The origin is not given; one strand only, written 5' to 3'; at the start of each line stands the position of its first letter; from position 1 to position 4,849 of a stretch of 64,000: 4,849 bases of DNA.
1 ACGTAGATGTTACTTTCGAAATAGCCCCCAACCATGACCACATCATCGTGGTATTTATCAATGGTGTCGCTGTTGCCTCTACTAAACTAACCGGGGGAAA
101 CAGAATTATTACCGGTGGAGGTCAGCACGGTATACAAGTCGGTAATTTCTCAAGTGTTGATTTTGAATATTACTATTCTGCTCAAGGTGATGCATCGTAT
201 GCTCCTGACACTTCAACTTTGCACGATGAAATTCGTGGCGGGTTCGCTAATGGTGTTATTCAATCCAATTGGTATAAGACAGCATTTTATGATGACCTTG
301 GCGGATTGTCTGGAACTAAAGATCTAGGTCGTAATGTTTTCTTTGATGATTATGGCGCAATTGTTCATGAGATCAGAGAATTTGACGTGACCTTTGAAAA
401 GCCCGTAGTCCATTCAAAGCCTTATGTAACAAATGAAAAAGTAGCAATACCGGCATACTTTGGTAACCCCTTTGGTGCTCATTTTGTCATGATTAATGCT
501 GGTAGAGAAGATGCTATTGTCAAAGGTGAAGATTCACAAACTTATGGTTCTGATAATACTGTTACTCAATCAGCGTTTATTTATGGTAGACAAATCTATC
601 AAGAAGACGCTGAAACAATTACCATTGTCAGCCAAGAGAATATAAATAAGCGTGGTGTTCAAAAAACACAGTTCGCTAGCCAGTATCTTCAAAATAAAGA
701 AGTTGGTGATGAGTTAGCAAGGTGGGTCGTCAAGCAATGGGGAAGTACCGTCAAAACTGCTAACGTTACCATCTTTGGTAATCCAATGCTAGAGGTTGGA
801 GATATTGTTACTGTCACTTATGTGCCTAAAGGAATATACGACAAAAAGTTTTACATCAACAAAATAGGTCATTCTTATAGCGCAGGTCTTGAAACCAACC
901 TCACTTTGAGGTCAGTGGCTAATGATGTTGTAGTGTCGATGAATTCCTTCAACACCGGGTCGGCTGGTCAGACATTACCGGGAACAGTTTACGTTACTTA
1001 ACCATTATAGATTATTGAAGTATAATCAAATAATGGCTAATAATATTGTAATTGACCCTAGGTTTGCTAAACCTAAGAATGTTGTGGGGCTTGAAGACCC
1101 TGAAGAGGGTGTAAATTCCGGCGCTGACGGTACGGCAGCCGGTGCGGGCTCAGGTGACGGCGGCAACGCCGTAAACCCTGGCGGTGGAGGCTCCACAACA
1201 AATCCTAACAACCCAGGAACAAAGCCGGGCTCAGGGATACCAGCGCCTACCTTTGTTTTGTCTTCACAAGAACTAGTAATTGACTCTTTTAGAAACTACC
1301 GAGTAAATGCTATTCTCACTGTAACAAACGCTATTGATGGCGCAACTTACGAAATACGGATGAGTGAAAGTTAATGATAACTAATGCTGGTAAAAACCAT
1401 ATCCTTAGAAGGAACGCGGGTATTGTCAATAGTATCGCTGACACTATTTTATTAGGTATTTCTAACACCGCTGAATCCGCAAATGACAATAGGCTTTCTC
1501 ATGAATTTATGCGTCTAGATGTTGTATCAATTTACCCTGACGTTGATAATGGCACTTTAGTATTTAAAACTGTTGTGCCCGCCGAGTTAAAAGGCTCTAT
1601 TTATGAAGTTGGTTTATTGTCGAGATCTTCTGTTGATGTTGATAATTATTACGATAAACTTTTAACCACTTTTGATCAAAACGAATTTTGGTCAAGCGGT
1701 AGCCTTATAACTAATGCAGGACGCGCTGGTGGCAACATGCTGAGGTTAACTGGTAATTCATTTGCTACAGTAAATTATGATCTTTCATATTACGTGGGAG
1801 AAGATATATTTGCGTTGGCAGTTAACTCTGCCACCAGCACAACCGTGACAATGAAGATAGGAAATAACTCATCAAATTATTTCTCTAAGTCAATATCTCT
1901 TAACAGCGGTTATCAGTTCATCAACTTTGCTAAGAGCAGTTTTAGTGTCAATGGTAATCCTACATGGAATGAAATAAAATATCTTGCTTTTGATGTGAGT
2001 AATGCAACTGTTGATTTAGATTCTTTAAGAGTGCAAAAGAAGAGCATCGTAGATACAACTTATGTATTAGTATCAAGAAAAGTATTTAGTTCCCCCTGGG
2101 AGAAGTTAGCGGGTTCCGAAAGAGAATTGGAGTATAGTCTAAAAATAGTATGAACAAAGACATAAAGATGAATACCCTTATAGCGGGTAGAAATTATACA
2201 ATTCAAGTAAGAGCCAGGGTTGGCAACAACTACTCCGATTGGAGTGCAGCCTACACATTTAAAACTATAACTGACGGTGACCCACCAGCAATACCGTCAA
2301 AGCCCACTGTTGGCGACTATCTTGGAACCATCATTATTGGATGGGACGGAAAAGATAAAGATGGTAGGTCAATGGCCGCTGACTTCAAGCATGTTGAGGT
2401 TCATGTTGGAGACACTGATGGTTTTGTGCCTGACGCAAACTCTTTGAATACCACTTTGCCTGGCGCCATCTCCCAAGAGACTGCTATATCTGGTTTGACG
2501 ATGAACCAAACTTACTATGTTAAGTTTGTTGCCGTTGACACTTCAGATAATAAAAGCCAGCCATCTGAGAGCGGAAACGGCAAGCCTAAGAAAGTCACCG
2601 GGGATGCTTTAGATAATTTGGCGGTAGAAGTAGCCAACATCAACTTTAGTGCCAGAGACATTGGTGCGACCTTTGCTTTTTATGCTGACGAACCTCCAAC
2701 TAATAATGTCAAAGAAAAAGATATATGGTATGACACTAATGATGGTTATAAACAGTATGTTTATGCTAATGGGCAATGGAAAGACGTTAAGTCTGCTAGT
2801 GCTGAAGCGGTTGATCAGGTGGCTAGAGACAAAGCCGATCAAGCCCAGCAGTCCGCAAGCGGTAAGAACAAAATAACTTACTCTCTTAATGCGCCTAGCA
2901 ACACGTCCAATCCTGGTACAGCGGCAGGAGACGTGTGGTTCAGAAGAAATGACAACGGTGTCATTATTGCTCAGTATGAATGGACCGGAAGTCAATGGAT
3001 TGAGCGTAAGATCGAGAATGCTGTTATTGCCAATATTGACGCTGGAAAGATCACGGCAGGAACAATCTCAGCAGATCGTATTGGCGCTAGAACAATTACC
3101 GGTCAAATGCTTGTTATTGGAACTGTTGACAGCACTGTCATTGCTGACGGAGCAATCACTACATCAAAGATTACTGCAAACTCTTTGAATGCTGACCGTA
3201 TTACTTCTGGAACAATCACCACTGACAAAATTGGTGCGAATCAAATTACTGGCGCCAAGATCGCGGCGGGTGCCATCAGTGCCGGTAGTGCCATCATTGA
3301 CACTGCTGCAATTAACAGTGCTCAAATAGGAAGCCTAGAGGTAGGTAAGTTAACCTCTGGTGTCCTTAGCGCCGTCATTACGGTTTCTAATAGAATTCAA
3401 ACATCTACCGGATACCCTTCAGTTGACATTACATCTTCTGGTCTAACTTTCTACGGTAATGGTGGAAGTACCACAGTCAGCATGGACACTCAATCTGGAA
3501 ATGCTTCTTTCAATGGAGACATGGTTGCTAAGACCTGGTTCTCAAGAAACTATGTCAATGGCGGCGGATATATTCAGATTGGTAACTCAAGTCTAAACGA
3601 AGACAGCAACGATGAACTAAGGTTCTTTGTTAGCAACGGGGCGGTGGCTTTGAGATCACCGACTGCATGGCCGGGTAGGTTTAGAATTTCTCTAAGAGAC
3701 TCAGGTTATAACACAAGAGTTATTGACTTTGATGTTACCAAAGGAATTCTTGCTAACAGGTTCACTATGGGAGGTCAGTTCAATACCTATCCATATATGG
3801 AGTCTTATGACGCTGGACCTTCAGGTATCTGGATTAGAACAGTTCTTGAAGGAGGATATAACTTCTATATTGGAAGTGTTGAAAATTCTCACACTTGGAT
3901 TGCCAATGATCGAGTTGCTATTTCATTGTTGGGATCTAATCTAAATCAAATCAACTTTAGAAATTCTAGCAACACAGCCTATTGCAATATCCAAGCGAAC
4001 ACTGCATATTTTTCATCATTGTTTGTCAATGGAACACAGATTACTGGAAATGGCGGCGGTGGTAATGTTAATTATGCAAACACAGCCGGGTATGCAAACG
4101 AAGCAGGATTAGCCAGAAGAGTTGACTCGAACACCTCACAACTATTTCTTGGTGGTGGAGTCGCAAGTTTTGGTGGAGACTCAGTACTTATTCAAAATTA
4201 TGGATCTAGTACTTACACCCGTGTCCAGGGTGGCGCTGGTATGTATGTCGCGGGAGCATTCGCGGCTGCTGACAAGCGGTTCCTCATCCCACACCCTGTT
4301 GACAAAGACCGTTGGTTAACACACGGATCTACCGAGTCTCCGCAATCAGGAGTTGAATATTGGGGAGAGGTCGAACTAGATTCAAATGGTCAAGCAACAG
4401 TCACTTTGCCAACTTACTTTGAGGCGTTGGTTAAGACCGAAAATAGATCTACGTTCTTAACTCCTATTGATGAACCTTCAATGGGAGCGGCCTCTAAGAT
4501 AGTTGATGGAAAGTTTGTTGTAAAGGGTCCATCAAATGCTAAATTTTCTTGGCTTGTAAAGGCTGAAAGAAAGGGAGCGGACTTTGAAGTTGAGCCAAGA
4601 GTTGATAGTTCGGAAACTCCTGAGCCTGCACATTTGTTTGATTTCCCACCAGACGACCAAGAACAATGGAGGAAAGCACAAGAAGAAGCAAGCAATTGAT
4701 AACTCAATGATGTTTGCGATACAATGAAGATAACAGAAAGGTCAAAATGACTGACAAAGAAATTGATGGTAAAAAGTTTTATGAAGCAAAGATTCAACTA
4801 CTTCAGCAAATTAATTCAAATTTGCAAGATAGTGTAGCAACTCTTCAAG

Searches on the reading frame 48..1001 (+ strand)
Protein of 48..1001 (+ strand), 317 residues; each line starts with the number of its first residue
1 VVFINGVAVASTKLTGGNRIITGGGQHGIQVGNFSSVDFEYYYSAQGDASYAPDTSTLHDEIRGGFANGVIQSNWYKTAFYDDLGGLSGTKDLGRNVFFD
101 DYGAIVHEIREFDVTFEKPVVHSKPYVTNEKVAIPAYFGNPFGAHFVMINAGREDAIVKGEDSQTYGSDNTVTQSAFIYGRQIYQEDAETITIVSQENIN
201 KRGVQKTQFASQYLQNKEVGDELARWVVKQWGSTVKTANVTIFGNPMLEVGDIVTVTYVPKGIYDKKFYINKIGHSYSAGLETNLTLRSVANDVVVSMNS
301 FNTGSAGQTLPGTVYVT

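Call 9: search_protein_families(library=phrogs, proteins=[window:48-1001:+], max_evalue=0.00001)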
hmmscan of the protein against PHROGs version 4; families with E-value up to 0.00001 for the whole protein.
window:48-1001:+ (317 aa): 1 family
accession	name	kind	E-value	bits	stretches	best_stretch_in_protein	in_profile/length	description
phrog_10359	-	tail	7.5e-66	223.7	1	3-290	781-1079/1081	minor tail protein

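Call 32: search_protein_families(library=pfam, proteins=[window:48-1001:+], max_evalue=0.01)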
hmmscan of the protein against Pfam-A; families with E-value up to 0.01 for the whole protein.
window:48-1001:+ (317 aa): 1 family
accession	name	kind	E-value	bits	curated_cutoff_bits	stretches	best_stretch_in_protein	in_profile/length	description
PF24032.1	YQBQ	-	0.0086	16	27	0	187-283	193-288/294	YQBQ-like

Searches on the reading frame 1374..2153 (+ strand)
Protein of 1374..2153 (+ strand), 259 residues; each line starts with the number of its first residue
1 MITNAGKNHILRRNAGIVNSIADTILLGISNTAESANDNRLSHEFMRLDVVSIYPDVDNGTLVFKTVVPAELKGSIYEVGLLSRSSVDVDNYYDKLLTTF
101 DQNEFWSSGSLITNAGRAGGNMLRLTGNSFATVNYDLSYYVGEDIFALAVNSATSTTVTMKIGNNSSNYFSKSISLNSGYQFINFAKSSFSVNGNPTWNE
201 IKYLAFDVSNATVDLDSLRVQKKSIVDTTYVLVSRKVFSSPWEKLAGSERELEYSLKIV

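Call 32: search_protein_families(library=pfam, proteins=[window:1374-2153:+], max_evalue=0.01)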
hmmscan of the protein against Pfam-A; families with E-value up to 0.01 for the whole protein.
window:1374-2153:+ (259 aa): 1 family
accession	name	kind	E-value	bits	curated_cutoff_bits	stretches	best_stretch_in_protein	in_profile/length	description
PF18002.7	T6_Ig_like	-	0.0074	16.7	25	0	155-231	15-84/145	T6 antigen Ig like domain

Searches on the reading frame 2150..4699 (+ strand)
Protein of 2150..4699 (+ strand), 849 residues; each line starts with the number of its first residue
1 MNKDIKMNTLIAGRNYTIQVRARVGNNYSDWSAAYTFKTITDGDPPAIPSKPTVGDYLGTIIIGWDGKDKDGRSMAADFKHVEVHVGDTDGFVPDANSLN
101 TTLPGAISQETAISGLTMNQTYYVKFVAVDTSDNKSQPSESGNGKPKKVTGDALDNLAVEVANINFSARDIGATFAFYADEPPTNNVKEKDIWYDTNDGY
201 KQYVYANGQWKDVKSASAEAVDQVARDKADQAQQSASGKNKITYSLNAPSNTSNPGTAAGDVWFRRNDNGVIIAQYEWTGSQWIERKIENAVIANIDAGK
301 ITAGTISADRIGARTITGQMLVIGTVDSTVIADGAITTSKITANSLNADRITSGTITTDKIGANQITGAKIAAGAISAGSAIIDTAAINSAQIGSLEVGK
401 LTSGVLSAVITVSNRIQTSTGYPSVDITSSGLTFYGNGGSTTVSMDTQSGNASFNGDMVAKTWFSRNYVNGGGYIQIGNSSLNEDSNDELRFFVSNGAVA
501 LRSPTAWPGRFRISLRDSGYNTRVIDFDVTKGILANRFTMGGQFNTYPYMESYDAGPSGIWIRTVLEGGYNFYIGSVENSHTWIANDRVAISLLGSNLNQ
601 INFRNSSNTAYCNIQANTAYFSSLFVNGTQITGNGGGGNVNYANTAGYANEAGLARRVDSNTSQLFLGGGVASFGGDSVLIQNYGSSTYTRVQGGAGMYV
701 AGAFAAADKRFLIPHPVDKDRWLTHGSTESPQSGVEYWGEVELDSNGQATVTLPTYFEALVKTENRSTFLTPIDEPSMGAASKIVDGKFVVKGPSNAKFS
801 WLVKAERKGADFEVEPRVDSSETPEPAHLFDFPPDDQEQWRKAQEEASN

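Call 9: search_protein_families(library=phrogs, proteins=[window:2150-4699:+], max_evalue=0.00001)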
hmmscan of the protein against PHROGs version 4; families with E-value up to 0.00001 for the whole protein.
window:2150-4699:+ (849 aa): 7 families
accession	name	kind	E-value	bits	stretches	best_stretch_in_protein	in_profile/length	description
phrog_38009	-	tail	2.1e-28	99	2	216-339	688-810/2075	tail protein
phrog_32822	-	head and packaging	1.2e-13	50.7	2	215-396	937-1109/1548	virion structural protein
phrog_26466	-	unknown function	4.5e-10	38.2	1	327-412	1810-1896/2337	-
phrog_1330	-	tail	2.4e-09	36.6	0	288-326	1010-1048/1361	tail protein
phrog_33754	-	unknown function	3.4e-09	36.9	1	216-325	84-186/555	-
phrog_17490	-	unknown function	4.8e-07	30.5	1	670-775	92-195/266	-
phrog_28536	-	unknown function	6.6e-06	26.6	0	699-809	85-197/224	-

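Call 32: search_protein_families(library=pfam, proteins=[window:2150-4699:+], max_evalue=0.01)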
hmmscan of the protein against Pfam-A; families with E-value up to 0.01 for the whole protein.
window:2150-4699:+ (849 aa): 2 families
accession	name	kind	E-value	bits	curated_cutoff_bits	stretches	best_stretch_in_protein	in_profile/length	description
PF00041.27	fn3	-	3e-05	24.6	25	0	6-36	52-82/84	Fibronectin type III domain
PF16656.11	Pur_ac_phosph_N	-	0.0087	17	30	0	5-39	63-93/93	Purple acid Phosphatase, N-terminal domain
